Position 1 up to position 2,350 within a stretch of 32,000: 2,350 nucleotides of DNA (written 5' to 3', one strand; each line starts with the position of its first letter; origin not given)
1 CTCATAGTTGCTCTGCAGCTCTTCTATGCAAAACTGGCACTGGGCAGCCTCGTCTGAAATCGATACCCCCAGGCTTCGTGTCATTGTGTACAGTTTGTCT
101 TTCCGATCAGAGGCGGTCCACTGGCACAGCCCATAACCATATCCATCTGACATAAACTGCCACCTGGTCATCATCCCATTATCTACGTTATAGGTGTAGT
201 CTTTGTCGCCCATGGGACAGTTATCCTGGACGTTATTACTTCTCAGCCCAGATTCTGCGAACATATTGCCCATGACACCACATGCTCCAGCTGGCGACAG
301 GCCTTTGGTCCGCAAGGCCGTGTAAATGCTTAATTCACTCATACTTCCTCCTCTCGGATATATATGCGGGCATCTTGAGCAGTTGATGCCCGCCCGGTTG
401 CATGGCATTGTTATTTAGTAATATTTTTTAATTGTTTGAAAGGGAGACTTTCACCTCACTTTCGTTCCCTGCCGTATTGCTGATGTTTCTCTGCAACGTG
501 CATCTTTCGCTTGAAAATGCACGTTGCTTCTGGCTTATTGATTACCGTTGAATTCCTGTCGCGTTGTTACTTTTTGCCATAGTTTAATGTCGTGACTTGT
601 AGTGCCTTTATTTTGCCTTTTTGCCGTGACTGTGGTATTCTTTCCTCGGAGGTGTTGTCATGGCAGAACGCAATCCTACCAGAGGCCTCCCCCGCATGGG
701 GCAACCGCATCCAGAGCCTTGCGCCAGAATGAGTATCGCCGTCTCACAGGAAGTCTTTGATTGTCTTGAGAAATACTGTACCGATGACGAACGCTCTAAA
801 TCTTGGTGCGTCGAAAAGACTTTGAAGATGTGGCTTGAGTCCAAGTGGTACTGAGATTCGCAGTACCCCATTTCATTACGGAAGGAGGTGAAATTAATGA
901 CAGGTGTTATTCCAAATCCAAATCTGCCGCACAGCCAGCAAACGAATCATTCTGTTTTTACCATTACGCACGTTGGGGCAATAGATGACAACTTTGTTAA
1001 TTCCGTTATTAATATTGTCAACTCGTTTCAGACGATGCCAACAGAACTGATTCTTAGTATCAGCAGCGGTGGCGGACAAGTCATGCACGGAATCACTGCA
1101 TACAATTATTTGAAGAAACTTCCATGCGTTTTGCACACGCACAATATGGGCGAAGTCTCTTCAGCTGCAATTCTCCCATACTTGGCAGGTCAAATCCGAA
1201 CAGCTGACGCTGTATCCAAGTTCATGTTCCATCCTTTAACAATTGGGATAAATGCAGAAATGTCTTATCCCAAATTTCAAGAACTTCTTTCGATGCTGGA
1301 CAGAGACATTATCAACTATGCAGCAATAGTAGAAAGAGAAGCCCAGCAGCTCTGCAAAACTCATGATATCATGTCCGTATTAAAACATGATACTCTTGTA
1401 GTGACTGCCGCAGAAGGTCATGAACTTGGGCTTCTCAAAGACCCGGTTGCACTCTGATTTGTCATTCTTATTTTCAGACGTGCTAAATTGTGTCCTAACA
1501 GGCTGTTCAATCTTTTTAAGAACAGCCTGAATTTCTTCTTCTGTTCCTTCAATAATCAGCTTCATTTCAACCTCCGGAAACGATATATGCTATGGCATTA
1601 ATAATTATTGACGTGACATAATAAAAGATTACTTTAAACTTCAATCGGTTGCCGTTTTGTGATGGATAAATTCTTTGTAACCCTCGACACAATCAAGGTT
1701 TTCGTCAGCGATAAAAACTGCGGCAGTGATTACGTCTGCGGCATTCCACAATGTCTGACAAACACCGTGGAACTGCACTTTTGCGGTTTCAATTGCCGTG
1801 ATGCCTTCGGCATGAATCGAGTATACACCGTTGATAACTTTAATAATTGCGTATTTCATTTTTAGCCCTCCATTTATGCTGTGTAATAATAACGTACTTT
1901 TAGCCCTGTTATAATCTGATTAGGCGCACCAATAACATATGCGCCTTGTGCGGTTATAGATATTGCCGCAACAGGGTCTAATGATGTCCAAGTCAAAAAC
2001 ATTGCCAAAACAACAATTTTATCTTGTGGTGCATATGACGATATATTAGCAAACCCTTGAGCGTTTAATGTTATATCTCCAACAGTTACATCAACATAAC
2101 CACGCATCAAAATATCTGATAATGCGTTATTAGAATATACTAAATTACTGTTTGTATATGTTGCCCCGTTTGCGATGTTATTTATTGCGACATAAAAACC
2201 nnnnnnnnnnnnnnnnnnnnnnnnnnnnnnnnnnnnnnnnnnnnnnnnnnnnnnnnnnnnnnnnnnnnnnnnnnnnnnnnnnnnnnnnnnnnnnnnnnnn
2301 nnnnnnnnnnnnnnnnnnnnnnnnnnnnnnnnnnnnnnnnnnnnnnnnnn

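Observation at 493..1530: RHH protein plus ClpP-fold serine protease operon on the opposite strand, between tail fibre and endolysin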

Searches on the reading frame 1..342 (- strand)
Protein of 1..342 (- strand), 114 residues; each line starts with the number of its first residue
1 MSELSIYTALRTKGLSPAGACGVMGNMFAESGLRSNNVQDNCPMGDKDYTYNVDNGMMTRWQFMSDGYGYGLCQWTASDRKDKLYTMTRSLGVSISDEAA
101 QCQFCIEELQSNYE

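Call 8: search_protein_families(library=pfam, proteins=[window:1-342:-], max_evalue=1)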
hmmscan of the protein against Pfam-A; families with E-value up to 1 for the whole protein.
window:1-342:- (114 aa): 1 family
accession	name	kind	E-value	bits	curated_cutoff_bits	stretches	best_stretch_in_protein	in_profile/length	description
PF18013.6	Phage_lysozyme2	-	2.6e-18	67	28.2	1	5-111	5-88/140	Phage tail lysozyme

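Call 9: search_protein_families(library=phrogs, proteins=[window:1-342:-], max_evalue=0.1)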
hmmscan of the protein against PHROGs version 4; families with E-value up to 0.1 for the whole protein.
window:1-342:- (114 aa): 6 families
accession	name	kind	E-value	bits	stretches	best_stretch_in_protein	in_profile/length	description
phrog_20388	-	lysis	5.9e-20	72.8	1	3-113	9-121/527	endolysin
phrog_8949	-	unknown function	6.2e-08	33.5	1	6-114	339-421/557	-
phrog_512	-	unknown function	0.00031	21.5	1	69-110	110-151/199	-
phrog_9570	-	tail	0.0019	18.1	1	3-41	480-518/689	tail length tape measure protein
phrog_37748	-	unknown function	0.002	18.7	1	47-95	142-190/226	-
phrog_11037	-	unknown function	0.06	13.5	0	6-81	21-76/365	-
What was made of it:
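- Checked: The flanks are an endolysin N-terminus (1-342, -) and a tail-fibre-like gene (1874-3637, -) (calls 8, 9).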

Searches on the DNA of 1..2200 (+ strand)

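Call 68: search_dna_similar(query=L020:3560-4500:+, collection=ecoli_genomes, mode=near, max_rows=25, rows=spread)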
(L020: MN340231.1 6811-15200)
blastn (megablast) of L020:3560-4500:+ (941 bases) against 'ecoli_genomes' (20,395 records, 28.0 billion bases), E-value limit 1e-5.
Records with a match: 175; places in all: 187; records where one place covers at least 80% of the query: 78.
Genomes with a match: 175 of 5426; with a place that covers at least 80% of the query: 78. Places per genome that has any: lowest 1, median 1, highest 3. On chromosomes: 187 places; on plasmids: 0.
Best place of each record, by identity: >=99% 49; 95-99% 120; 90-95% 4; 80-90% 2.
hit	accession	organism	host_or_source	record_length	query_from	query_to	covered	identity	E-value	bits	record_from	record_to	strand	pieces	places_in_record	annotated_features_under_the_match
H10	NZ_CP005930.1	Escherichia coli APEC IMT5155 strain APEC IMT5155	chicken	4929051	1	941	100%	100.0%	0e+0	1738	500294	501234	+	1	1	ATP-dependent Clp protease proteolytic subunit | Arc family DNA-binding protein | hypothetical protein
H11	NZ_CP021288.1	Escherichia coli strain PA45B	Homo sapiens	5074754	1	941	100%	99.0%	0e+0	1688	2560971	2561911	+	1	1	ATP-dependent Clp protease proteolytic subunit | Arc family DNA-binding protein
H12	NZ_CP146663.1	Escherichia coli strain MS 110-3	Homo sapiens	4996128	1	941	100%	99.0%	0e+0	1688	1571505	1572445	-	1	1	ATP-dependent Clp protease proteolytic subunit | Arc family DNA-binding protein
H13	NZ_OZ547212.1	Escherichia coli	Homo sapiens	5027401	1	941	100%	99.0%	0e+0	1688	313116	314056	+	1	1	ATP-dependent Clp protease proteolytic subunit | Arc family DNA-binding protein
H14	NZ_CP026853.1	Escherichia coli strain MS7163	Homo sapiens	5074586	1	935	99%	98.2%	0e+0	1633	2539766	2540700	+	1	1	ATP-dependent Clp protease proteolytic subunit | Arc family DNA-binding protein | type II toxin-antitoxin system YafO family toxin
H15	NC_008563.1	Escherichia coli APEC O1 strain APEC O1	lesion site (lung) of a dead turkey ...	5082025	1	935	99%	98.2%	0e+0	1633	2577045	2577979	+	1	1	ATP-dependent Clp protease proteolytic subunit | Arc family DNA-binding protein | type II toxin-antitoxin system YafO family toxin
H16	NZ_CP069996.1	Escherichia coli strain FDAARGOS_1300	Homo sapiens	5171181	1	935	99%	98.2%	0e+0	1633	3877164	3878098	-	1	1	ATP-dependent Clp protease proteolytic subunit | Arc family DNA-binding protein | type II toxin-antitoxin system YafO family toxin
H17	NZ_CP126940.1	Escherichia coli O2:K1:H7 strain APEC E18055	Gallus gallus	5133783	1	935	99%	98.2%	0e+0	1633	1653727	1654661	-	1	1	ATP-dependent Clp protease proteolytic subunit | Arc family DNA-binding protein | type II toxin-antitoxin system YafO family toxin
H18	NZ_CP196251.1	Escherichia coli strain AH21I008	Homo sapiens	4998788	1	935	99%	98.2%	0e+0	1633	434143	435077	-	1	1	ATP-dependent Clp protease proteolytic subunit | Arc family DNA-binding protein | type II toxin-antitoxin system YafO family toxin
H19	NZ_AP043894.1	Escherichia coli strain JCM 20135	feces from diphtheria convalescent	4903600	1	935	99%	98.2%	0e+0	1633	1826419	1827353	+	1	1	ATP-dependent Clp protease proteolytic subunit | Arc family DNA-binding protein | type II toxin-antitoxin system YafO family toxin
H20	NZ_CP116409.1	Escherichia coli strain HH97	Pre-treated sample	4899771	1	941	100%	97.4%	0e+0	1604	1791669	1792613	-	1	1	ATP-dependent Clp protease proteolytic subunit | hypothetical protein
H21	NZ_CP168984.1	Escherichia coli strain UTME-3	Veal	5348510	268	939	71%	98.2%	0e+0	1175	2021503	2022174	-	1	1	ATP-dependent Clp protease proteolytic subunit | Arc family DNA-binding protein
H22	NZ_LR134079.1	Escherichia coli strain NCTC9112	missing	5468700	268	932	71%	98.3%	0e+0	1168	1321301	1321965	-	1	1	ATP-dependent Clp protease proteolytic subunit | Arc family DNA-binding protein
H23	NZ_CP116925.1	Escherichia coli strain MLI104K2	Homo sapiens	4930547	268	932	71%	97.9%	0e+0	1149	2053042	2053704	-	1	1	ATP-dependent Clp protease proteolytic subunit | Arc family DNA-binding protein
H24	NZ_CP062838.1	Escherichia coli strain Res13-Lact-PER02-33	Sus scrofa domesticus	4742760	311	941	67%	99.4%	0e+0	1144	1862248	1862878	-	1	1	ATP-dependent Clp protease proteolytic subunit | Arc family DNA-binding protein | hypothetical protein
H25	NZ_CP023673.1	Escherichia coli strain SMN013SH2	cattle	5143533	311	939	67%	98.7%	0e+0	1118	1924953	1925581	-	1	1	ATP-dependent Clp protease proteolytic subunit | Arc family DNA-binding protein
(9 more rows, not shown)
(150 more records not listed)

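Call 70: get_annotated_region(hit=H15, flank=5000)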
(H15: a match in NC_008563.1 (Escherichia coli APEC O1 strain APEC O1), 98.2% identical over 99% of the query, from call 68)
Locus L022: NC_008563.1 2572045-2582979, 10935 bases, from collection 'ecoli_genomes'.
description: Escherichia coli APEC O1, complete sequence
organism: Escherichia coli APEC O1 strain APEC O1 (NCBI taxid 405955)
replicon: chromosome; assembly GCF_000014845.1
host: -; source: lesion site (lung) of a dead turkey with colibacillosis; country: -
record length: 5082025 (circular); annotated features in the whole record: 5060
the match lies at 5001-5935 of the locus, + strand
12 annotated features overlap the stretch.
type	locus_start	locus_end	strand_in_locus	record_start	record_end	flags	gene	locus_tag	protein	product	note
CDS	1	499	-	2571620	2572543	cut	-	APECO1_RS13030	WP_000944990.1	acetyltransferase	-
CDS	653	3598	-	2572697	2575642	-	-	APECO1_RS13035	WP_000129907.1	phage tailspike protein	-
CDS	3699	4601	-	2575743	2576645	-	-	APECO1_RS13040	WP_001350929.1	phage antirepressor Ant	-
CDS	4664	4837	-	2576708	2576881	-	-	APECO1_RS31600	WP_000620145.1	hypothetical protein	-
CDS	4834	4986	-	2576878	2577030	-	-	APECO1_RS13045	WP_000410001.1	Arc family DNA-binding protein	-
CDS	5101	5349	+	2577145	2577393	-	-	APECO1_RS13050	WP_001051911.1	Arc family DNA-binding protein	-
CDS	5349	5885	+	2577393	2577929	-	-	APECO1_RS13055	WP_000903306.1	ATP-dependent Clp protease proteolytic subunit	-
CDS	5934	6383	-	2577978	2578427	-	-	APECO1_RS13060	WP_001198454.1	type II toxin-antitoxin system YafO family toxin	-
CDS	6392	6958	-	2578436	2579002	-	-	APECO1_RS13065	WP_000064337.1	hypothetical protein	-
CDS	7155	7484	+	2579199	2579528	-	-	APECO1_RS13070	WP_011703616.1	hypothetical protein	-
CDS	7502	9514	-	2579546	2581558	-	-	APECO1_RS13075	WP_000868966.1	hypothetical protein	-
CDS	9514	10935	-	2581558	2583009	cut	-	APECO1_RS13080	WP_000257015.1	phage DNA ejection protein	-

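Call 71: get_annotated_region(hit=H25, flank=5000)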
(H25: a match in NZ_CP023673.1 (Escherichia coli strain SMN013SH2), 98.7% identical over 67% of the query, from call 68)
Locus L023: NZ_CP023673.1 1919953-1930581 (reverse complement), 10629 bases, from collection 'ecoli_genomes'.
description: Escherichia coli strain SMN013SH2 chromosome, complete genome
organism: Escherichia coli strain SMN013SH2 (NCBI taxid 562)
replicon: chromosome; assembly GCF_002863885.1
host: -; source: cattle; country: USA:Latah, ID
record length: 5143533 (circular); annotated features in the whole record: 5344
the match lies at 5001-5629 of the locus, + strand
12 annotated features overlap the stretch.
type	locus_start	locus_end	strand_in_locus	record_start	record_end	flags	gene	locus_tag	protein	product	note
CDS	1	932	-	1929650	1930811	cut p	dacD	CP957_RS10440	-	serine-type D-Ala-D-Ala carboxypeptidase DacD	frameshifted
CDS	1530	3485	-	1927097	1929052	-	-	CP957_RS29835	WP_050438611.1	phage head-binding domain-containing protein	-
CDS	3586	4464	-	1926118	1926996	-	-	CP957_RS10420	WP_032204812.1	P22AR C-terminal domain-containing protein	-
CDS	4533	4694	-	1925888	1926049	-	-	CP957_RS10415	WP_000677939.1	Arc family DNA-binding protein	-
CDS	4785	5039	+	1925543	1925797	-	-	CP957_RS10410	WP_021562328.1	Arc family DNA-binding protein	-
CDS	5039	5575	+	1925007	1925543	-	-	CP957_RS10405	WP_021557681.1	ATP-dependent Clp protease proteolytic subunit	-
CDS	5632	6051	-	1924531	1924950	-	-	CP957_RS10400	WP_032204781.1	hypothetical protein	-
CDS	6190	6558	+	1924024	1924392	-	-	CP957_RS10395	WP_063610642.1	hypothetical protein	-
CDS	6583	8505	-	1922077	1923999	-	-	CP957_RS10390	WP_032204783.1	hypothetical protein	-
CDS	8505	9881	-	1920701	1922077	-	-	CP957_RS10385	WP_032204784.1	phage DNA ejection protein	-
CDS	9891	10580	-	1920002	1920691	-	-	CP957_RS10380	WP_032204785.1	hypothetical protein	-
CDS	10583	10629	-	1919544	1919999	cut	-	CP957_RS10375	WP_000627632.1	DUF2824 family protein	-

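Call 78: search_rna_families(source=window, start=1, end=2200, threshold=evalue, max_evalue=1)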
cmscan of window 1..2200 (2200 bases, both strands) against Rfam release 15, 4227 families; matches with E-value up to 1: 0.
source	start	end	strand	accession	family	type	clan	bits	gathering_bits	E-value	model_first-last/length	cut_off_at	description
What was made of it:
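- Tried and rejected: Rfam on 1-2200 gave nothing (call 78).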

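Call 90: search_dna_similar(query=L020:3830-4444:+, collection=ecoli_genomes, mode=near, max_rows=60, rows=spread)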
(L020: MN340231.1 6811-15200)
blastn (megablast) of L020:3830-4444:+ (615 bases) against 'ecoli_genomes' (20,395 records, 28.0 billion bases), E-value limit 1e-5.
Records with a match: 147; places in all: 156; records where one place covers at least 80% of the query: 126.
Genomes with a match: 147 of 5426; with a place that covers at least 80% of the query: 126. Places per genome that has any: lowest 1, median 1, highest 3. On chromosomes: 156 places; on plasmids: 0.
Best place of each record, by identity: >=99% 17; 95-99% 125; 90-95% 2; 80-90% 3.
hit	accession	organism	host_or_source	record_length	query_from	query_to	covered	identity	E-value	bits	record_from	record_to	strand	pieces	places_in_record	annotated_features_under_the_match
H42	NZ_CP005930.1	Escherichia coli APEC IMT5155 strain APEC IMT5155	chicken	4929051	1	615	100%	100.0%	0e+0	1136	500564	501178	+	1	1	ATP-dependent Clp protease proteolytic subunit | Arc family DNA-binding protein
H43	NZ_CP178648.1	Escherichia coli strain VTB96815v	Chicken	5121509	1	615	100%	100.0%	0e+0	1136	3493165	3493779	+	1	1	ATP-dependent Clp protease proteolytic subunit | Arc family DNA-binding protein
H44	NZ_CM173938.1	Escherichia coli strain E143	Homo sapiens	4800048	1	615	100%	99.7%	0e+0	1125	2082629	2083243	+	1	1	ATP-dependent Clp protease proteolytic subunit | Arc family DNA-binding protein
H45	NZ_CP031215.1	Escherichia coli strain Es_ST80_L1_NDM_10_2017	Homo sapiens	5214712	1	615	100%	98.9%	0e+0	1098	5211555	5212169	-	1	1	ATP-dependent Clp protease proteolytic subunit | Arc family DNA-binding protein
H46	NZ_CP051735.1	Escherichia coli strain SCU-108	Homo sapiens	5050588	1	615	100%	98.9%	0e+0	1098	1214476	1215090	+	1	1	ATP-dependent Clp protease proteolytic subunit | Arc family DNA-binding protein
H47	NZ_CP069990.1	Escherichia coli strain FDAARGOS_1304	Homo sapiens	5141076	1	615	100%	98.9%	0e+0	1098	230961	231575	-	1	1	ATP-dependent Clp protease proteolytic subunit | Arc family DNA-binding protein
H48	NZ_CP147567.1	Escherichia coli strain GN02100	Homo sapiens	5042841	1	615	100%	98.9%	0e+0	1098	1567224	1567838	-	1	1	ATP-dependent Clp protease proteolytic subunit | Arc family DNA-binding protein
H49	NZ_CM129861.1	Escherichia coli strain SW070919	wastewater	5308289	1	615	100%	98.9%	0e+0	1098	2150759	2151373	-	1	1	ATP-dependent Clp protease proteolytic subunit | Arc family DNA-binding protein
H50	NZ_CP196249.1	Escherichia coli strain AH21H025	Homo sapiens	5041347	1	615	100%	98.9%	0e+0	1098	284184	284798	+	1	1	ATP-dependent Clp protease proteolytic subunit | Arc family DNA-binding protein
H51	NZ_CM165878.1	Escherichia coli strain N68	Homo sapiens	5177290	1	615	100%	98.9%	0e+0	1098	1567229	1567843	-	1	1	ATP-dependent Clp protease proteolytic subunit | Arc family DNA-binding protein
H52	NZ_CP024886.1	Escherichia coli strain AR_0017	missing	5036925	1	615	100%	98.7%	0e+0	1092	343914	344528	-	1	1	ATP-dependent Clp protease proteolytic subunit | Arc family DNA-binding protein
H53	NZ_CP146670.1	Escherichia coli strain MS 21-1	Homo sapiens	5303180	1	615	100%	98.7%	0e+0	1092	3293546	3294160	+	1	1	ATP-dependent Clp protease proteolytic subunit | Arc family DNA-binding protein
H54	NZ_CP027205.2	Escherichia coli strain WCHEC025943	Sewage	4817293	1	615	100%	98.5%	0e+0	1086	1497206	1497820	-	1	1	ATP-dependent Clp protease proteolytic subunit | Arc family DNA-binding protein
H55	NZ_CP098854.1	Escherichia coli strain CUVET21-147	Canis lupus familiaris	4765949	1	615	100%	98.5%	0e+0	1086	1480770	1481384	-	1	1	ATP-dependent Clp protease proteolytic subunit | Arc family DNA-binding protein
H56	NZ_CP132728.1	Escherichia coli strain LZSFT34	-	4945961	2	615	100%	98.5%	0e+0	1085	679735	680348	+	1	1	ATP-dependent Clp protease proteolytic subunit | Arc family DNA-binding protein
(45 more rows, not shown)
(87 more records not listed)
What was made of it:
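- In an evenly spaced sample, 49 of 51 ClpP-like genes had an Arc-family gene upstream (call 90).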
